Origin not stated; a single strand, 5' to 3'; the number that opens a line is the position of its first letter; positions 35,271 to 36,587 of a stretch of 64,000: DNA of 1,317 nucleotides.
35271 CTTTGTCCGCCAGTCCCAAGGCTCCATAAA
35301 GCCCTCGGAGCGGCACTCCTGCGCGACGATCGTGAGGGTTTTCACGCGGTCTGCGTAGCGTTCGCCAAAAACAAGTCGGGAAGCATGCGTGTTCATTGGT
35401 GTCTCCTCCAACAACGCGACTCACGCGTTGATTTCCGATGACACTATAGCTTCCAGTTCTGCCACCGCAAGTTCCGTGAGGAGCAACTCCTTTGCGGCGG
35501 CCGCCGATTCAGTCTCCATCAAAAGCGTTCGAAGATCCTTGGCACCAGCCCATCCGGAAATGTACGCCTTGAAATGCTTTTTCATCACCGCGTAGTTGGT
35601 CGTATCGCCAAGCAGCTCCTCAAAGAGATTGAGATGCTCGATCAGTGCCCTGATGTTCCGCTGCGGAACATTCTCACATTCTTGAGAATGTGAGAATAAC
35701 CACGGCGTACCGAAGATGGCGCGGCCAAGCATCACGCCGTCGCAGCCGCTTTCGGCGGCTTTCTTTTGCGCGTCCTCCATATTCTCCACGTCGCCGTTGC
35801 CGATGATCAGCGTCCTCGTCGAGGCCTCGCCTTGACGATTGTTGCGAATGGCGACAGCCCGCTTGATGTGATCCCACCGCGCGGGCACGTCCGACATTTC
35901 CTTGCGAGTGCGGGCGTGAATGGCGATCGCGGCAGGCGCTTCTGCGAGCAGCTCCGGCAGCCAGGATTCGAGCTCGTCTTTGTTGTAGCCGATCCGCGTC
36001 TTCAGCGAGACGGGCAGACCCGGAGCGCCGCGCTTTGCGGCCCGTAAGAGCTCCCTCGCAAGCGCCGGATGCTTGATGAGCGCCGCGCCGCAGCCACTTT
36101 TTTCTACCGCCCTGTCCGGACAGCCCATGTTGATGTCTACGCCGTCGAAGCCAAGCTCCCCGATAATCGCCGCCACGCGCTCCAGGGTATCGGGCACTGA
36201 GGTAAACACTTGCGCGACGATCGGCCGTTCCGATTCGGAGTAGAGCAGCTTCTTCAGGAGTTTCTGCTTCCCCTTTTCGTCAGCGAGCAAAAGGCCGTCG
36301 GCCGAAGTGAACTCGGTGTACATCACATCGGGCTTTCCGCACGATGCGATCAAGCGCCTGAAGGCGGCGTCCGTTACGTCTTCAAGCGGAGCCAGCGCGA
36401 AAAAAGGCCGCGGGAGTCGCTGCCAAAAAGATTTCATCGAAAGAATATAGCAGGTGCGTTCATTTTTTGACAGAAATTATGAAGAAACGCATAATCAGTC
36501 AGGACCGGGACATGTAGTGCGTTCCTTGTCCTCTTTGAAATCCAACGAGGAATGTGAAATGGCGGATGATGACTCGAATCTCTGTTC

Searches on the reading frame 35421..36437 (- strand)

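Call 77: search_protein_families(library=pfam, proteins=[window:35421-36437:-], max_evalue=0.00001)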
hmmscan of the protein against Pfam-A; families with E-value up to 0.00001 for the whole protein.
window:35421-36437:- (338 aa): 1 family
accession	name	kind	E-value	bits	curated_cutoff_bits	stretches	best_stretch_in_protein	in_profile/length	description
PF01207.24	Dus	-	6.8e-57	193.4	20.4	1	15-320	2-303/311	Dihydrouridine synthase (Dus)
